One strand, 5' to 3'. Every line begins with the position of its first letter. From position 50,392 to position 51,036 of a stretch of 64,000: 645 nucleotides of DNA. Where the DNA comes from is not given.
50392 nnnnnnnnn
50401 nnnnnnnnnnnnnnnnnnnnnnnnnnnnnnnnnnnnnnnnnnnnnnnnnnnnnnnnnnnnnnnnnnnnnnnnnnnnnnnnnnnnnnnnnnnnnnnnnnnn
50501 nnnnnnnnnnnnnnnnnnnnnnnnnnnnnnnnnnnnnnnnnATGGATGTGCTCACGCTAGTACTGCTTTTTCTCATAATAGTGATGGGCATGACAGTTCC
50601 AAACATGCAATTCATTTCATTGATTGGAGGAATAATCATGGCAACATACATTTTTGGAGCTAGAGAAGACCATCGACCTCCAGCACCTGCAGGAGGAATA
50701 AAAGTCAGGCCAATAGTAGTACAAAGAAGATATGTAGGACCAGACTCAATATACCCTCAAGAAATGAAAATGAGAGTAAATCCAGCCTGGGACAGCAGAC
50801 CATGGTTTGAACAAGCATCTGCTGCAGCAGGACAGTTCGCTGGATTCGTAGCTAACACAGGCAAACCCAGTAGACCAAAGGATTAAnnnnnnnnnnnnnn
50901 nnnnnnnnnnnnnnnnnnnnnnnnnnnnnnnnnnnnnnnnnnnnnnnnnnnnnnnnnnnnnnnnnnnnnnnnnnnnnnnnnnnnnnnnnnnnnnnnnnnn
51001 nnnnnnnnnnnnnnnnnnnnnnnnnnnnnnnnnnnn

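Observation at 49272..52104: Tandem array of eight small membrane-protein genes; four define a 2TM + P-[AV]-G-G + NP-x-W family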

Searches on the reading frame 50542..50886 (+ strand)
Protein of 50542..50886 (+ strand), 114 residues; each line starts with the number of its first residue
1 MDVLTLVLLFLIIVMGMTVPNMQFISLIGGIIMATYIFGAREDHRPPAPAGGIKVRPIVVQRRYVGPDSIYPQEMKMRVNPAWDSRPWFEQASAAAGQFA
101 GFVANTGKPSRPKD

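Call 6: search_protein_families(library=pfam, proteins=[window:50542-50886:+], max_evalue=1)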
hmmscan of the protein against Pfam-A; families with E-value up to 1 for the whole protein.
window:50542-50886:+ (114 aa): 0 families

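Call 11: find_homologous_proteins(query=A1, max_evalue=0.01)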
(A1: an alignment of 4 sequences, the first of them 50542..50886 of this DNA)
Query A1 (4 sequences) (114 aa, profile of the alignment): 22 proteins with E <= 0.01 among 6837 candidates.
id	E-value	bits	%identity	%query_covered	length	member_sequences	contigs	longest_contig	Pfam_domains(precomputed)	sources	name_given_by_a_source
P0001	1.2e-51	192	23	88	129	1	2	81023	-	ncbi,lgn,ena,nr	ncbi:hypothetical protein K8R43_04095 [archaeon]|nr:hypothetical protein [archaeon]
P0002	2.9e-41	159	100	100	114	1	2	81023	-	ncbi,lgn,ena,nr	ncbi:hypothetical protein K8R43_04090 [archaeon]|nr:hypothetical protein [archaeon]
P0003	1.1e-35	141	30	62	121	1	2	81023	-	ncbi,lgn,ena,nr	ncbi:hypothetical protein K8R43_04100 [archaeon]|nr:hypothetical protein [archaeon]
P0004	4.9e-32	129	28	90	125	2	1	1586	-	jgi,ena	-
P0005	9.2e-32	128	28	91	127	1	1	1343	-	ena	-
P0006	7.9e-31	125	22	90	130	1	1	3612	-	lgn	-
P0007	1.6e-28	117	24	89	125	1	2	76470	-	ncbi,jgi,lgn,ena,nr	ncbi:MAG: hypothetical protein J7L23_03335 [Candidatus Diapherotrites archaeon]|nr:hypothetical prot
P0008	3.6e-27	113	27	88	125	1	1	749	-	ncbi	-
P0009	5.4e-27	112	66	97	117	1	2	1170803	-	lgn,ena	-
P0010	7.1e-26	109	65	100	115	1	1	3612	-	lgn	-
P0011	1.1e-25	108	34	36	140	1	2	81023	-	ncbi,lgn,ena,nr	ncbi:hypothetical protein K8R43_04105 [archaeon]|nr:hypothetical protein [archaeon]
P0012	2.7e-25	107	68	89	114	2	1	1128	-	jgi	-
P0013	5.5e-25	106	23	94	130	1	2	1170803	-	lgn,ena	-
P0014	7.6e-24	102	25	88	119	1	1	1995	-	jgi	jgi:hypothetical protein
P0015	1.1e-21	95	31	68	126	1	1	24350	-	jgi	jgi:hypothetical protein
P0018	6.3e-14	70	39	42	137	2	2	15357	-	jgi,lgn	jgi:hypothetical protein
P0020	1.4e-7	50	36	10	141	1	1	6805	-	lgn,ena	-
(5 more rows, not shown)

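Call 12: find_encoding_contigs(protein=P0009, flank=10000, max_places=2)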
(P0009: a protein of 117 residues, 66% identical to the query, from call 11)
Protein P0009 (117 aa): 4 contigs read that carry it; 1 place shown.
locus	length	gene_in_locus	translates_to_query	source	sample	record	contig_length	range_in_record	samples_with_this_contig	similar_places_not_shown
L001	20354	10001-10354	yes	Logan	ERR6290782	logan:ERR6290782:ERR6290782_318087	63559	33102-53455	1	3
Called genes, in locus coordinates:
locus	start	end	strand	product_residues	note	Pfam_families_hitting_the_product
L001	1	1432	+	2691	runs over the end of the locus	PF13620:CarboxypepD_reg (faint)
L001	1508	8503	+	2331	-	PF13620:CarboxypepD_reg (faint)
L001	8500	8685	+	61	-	-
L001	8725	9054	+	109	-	-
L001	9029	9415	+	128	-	-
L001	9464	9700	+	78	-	-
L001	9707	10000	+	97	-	-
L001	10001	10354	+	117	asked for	-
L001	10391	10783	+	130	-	-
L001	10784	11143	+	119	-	-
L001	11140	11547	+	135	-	-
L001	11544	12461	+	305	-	PF01073:3Beta_HSD, PF01370:Epimerase, PF04321:RmlD_sub_bind, PF07993:NAD_binding_4 (faint), PF13460:NAD_binding_10, PF16363:GDP_Man_Dehyd, PF02719:Polysacc_synt_2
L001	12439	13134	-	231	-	PF00535:Glycos_transf_2, PF10111:Glyco_tranf_2_2, PF13641:Glyco_tranf_2_3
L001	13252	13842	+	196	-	-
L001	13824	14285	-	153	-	PF26555:HTH_78 (weak)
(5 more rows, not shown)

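Call 13: find_encoding_contigs(protein=P0007, flank=10000, max_places=2)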
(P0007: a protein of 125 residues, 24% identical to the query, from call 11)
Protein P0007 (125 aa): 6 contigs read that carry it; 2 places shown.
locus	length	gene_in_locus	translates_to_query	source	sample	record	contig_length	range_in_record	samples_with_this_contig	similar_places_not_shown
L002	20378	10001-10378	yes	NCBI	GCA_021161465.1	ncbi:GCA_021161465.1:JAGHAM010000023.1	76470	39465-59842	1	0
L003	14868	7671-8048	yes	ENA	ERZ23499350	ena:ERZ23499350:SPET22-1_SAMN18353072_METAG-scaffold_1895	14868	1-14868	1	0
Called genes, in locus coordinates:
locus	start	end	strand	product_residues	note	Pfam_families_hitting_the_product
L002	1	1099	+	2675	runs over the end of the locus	PF17802:SpaA (faint), PF13620:CarboxypepD_reg (weak), PF17210:SdrD_B (faint)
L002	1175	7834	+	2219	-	PF13715:CarbopepD_reg_2 (faint), PF13620:CarboxypepD_reg (weak)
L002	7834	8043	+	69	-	-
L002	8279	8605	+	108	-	-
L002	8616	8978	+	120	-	-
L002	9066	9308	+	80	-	-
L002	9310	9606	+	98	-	-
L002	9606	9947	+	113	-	-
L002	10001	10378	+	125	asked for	-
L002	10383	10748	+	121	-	-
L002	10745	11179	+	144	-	-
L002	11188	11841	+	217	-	-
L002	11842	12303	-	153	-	PF26555:HTH_78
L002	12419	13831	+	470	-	-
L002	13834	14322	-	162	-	-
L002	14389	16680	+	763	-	PF03104:DNA_pol_B_exo1, PF13482:RNase_H_2, PF10108:DNA_pol_B_exo2 (weak), PF00136:DNA_pol_B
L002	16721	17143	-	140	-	-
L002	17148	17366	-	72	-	-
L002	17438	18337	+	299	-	PF00557:Peptidase_M24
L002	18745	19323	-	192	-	PF13197:DUF4013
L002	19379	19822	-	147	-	PF01948:PyrI, PF02748:PyrI_C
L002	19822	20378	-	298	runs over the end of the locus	PF02729:OTCace_N, PF00185:OTCace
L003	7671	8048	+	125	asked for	-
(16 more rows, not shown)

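Call 14: find_encoding_contigs(protein=P0015, flank=10000, max_places=2)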
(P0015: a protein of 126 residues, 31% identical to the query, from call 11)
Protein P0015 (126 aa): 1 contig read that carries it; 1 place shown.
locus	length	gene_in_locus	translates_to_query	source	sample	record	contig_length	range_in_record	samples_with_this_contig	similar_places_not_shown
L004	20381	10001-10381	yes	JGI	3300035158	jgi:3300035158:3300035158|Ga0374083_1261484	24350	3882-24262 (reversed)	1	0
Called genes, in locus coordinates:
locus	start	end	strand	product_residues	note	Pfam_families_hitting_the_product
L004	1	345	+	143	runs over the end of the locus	?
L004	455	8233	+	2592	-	PF13620:CarboxypepD_reg (weak), PF13715:CarbopepD_reg_2 (faint), PF13860:FlgD_ig (faint), PF13620:CarboxypepD_reg (weak)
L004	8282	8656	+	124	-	-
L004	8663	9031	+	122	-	-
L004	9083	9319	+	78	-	-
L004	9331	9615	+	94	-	-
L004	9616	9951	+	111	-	-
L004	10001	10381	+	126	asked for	-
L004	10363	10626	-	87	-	-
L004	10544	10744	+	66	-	-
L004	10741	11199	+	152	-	-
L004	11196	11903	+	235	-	-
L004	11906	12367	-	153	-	-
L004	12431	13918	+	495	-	-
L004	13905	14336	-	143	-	-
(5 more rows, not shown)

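Call 15: find_encoding_contigs(protein=P0018, flank=10000, max_places=2)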
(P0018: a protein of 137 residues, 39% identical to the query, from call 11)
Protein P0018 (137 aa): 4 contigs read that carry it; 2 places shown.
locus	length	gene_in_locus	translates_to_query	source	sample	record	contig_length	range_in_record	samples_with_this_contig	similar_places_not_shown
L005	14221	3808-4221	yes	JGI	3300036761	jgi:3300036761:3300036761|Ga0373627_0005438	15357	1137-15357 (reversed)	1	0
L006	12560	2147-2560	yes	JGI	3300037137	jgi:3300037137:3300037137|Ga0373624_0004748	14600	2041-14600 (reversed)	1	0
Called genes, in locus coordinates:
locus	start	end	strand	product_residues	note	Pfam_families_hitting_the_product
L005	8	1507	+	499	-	-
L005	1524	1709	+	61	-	-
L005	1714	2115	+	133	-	-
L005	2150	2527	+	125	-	-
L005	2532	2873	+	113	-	-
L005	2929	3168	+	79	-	-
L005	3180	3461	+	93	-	-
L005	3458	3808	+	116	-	-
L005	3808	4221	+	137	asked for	-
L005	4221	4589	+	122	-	-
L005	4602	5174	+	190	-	-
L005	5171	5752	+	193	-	-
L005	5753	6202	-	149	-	-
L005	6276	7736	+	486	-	-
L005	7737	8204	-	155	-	-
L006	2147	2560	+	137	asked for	-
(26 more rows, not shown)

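Call 16: find_encoding_contigs(protein=P0020, flank=10000, max_places=2)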
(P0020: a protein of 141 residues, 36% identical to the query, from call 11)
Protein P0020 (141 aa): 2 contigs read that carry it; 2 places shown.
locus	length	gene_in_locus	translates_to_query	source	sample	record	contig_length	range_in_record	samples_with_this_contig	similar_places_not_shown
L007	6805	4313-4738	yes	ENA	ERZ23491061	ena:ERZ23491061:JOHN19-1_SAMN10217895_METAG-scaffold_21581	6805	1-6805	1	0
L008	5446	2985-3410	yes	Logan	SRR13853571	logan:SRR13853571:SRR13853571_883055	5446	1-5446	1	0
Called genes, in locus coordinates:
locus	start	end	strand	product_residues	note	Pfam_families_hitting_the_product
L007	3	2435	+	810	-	?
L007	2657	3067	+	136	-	-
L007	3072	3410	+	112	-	-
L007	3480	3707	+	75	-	-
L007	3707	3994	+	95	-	-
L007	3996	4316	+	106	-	-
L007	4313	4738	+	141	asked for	-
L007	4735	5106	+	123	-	-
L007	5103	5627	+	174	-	-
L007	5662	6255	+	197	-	-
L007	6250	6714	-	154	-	PF16740:SKA2 (weak)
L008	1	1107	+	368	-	?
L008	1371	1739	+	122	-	-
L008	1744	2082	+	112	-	-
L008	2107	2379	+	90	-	-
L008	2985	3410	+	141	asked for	-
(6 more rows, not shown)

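Call 22: search_protein_families(library=pfam, proteins=[L002:12419-13831:+, L002:11842-12303:-, L002:13834-14322:-], max_evalue=0.1)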
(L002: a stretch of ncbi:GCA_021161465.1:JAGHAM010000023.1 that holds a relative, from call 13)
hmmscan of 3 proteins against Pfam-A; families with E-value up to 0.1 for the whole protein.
L002:12419-13831:+ (470 aa): 1 family
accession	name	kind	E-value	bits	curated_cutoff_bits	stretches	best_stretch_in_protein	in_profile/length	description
PF01935.23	DUF87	-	0.00034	21.2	23.2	1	194-367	41-214/220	Helicase HerA, central domain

L002:11842-12303:- (153 aa): 17 families
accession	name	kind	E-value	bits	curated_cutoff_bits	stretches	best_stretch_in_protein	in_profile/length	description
PF21672.2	COMM_HN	-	0.0098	16.8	23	0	4-44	60-100/103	COMMD2-7/10, HN domain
PF04546.19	Sigma70_ner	-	0.01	16.2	29.7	1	18-147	17-150/210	Sigma-70, non-essential region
PF19903.4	DUF6376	-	0.011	16.4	27.3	0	94-152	19-79/116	Family of unknown function (DUF6376)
PF08653.15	DASH_Dam1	-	0.011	16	26.6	0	110-137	7-34/56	DASH complex subunit Dam1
PF05659.16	RPW8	-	0.011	15.8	30.4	1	90-150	9-68/139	Arabidopsis broad-spectrum mildew resistance protein RPW8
PF06419.17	COG6_N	-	0.016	15.8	27.4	0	73-126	35-88/114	Conserved oligomeric complex COG6, N-terminal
PF21698.3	Spo16_C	-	0.016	15.3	27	1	22-45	8-31/43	Spo16 protein, C-terminal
PF06810.17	Phage_scaffold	-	0.02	15.3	35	1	30-140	6-114/170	Phage capsid assembly scaffolding protein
PF13166.12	AAA_13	-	0.02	14.1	36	1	21-134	355-465/713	AAA domain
PF24611.2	Spectrin_Anc-1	-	0.021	15.5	33.2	1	85-139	25-79/115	Nuclear anchorage protein 1, spectrin-like repeat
PF06067.16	DUF932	-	0.034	14.4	23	0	71-127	113-169/227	Domain of unknown function (DUF932)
PF07889.17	DUF1664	-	0.04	14.4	34.6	1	84-130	61-111/124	Protein of unknown function (DUF1664)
PF24627.1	PUMA_CC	-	0.046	14.2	30.1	0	91-134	14-57/74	PUMA coiled-coil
PF00482.28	T2SSF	-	0.054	13.9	25.2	0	55-85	59-89/125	Type II secretion system (T2SS), protein F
PF14412.12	AHH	-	0.068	13.6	22.3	0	81-122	69-111/111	A nuclease family of the HNH/ENDO VII superfamily with conserved AHH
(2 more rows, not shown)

L002:13834-14322:- (162 aa): 20 families
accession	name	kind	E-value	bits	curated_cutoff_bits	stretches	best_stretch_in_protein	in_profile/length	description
PF13863.11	DUF4200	-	0.00018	22.3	29.7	0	25-77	22-74/119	Domain of unknown function (DUF4200)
PF04012.17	PspA_IM30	-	0.0038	17.3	33.9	0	56-132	66-145/220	PspA/IM30 family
PF07889.17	DUF1664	-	0.0042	17.6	34.6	1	70-133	59-121/124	Protein of unknown function (DUF1664)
PF05557.18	MAD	-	0.006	15.5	30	1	50-133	53-138/661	Mitotic checkpoint protein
PF05659.16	RPW8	-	0.0092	16.1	30.4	1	102-150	14-61/139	Arabidopsis broad-spectrum mildew resistance protein RPW8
PF01576.24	Myosin_tail_1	-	0.017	13.4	38.1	0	24-130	128-239/1081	Myosin tail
PF14712.11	Snapin_Pallidin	-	0.027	15.4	29.6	1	99-147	13-61/89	Snapin/Pallidin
PF06009.19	Laminin_II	-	0.027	14.9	33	0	74-138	17-84/138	Laminin Domain II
PF16888.10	YwqH-like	-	0.029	15.1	33.7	1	35-133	28-122/123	YwqH-like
PF24073.1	DUF7365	-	0.036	14.6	27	0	88-121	67-100/101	Coiled-coil region of unknown function (DUF7365)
PF08700.17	VPS51_Exo84_N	-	0.037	14.5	24.2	0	107-132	59-84/87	Vps51/EXO84/COG1 N-terminal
PF12830.13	Nipped-B_C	-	0.047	14.2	26.4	1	83-148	119-181/186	Sister chromatid cohesion C-terminus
PF24423.1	OVT1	-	0.05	14.4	30.9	1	52-132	9-83/100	Major antigen, helical domain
PF19093.5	DUF5781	-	0.05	13.5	25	1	38-108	32-103/243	Family of unknown function (DUF5781)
PF10046.14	BLOC1_2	-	0.055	14.3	33.4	1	91-148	26-82/96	Biogenesis of lysosome-related organelles complex-1 subunit 2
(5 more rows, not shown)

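Call 23: search_protein_families(library=ncbifam, proteins=[L002:8616-8978:+, window:50542-50886:+, L002:11188-11841:+, L002:12419-13831:+], max_evalue=1)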
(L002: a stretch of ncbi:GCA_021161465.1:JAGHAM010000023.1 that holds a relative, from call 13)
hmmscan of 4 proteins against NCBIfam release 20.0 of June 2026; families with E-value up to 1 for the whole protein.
L002:8616-8978:+ (120 aa): 0 families

window:50542-50886:+ (114 aa): 2 families
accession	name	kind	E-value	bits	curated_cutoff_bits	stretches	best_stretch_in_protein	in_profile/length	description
NF038216.1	ABZJ_00895_fam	subfamily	0.0086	16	33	1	3-47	13-59/134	ABZJ_00895 family protein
TIGR00806.1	rfc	equivalog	0.38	9.5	227.4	1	2-37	98-133/511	reduced folate carrier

L002:11188-11841:+ (217 aa): 1 family
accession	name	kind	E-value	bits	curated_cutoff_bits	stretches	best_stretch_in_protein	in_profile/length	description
NF053819.1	EF0750_LPXTG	subfamily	0.17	12.4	47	1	180-217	69-105/105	EF2685/EF0750 family sortase-dependent surface protein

L002:12419-13831:+ (470 aa): 1 family
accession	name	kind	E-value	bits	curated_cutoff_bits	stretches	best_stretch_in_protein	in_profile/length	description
NF041017.1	DNA_import_CedB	equivalog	0.0078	14.9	700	1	282-392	379-479/590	DNA import protein CedB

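Call 33: find_homologous_proteins(query=A4, max_evalue=0.01)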
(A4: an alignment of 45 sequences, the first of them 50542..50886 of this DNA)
Query A4 (45 sequences) (114 aa, profile of the alignment): 15 proteins with E <= 0.01 among 8000 candidates.
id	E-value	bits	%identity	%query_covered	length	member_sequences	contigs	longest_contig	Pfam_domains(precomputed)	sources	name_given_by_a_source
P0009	2.7e-28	116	66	97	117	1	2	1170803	-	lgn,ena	-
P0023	4.8e-27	112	-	-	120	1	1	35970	-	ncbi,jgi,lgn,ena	-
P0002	8.7e-27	111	100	100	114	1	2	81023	-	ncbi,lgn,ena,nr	ncbi:hypothetical protein K8R43_04090 [archaeon]|nr:hypothetical protein [archaeon]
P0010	3.1e-26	109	65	100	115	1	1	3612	-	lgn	-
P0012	4.1e-26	109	68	89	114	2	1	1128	-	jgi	-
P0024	9.5e-23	98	-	-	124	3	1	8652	-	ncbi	-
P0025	3.9e-21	93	-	-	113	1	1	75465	-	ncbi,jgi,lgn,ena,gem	-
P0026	9.4e-21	92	-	-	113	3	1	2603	-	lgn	-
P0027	6.1e-20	89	-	-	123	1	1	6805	-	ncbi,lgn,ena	-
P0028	1.1e-18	85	-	-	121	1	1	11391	-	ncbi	-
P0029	2.8e-17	80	-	-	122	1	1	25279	-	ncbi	-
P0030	3.6e-17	80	-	-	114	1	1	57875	-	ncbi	-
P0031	6.9e-15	73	-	-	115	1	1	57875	-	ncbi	-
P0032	3.7e-14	70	-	-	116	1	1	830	-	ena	-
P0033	3.6e-8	51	-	-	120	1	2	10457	-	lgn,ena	-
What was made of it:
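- Tried and rejected: The second word-indexed homologue search, with a 45-sequence alignment, scored few candidates because the 8,000-candidate cap filled up (call 33).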

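Call 39: search_solved_structures(query=A4, max_evalue=10)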
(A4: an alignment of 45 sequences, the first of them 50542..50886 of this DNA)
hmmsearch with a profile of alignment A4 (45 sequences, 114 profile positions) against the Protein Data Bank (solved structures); distinct sequences matched with E-value up to 10: 5.
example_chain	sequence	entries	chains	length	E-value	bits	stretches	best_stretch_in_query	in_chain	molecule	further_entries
9eho_I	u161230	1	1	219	0.018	18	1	52-94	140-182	Large ribosomal subunit protein uL16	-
7d5i_A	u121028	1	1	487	1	12.4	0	8-47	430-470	Cytochrome D ubiquinol oxidase subunit 1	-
7tm3_5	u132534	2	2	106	1.4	11.9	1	7-45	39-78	PAT complex subunit Asterix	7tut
8y81_B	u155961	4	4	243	2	11.4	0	8-60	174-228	High affinity immunoglobulin epsilon receptor subunit beta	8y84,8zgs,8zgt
9hqp_A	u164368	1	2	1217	2.9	10.9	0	10-39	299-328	Anoctamin-6,Yellow Fluorescent Protein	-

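Call 51: search_protein_representatives(alignment_id=A7)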
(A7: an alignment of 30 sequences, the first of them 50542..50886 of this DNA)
Query: 30 sequences, 121 profile positions. Proteins with E-value up to 0.001 (for the whole library): 116; up to 1e-10: 71; up to 1e-30: 2. The best 116 are listed.
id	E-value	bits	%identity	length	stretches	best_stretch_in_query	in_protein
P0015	2.3e-34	133.9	-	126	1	1-119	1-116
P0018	3.9e-33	129.9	-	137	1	3-116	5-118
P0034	1.5e-27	111.9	-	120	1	1-118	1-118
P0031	2.6e-27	111.1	-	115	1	1-120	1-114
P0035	3.6e-27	110.6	-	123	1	1-120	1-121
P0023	7.5e-27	109.6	-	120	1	1-120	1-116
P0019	2.4e-26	108.0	-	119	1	1-117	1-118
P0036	5.9e-26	106.7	-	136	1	1-117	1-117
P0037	3.6e-25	104.2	-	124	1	2-114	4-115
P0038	5.6e-25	103.6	-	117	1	1-116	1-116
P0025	5.6e-24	100.3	-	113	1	1-112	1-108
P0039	6.7e-24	100.1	-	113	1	1-118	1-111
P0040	1.4e-23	99.1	-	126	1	1-115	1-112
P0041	1.6e-23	98.9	-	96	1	4-89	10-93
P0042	2.9e-23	98.0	-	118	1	1-119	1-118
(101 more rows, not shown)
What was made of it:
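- Tried and rejected: The exhaustive search (call 51) superseded it.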
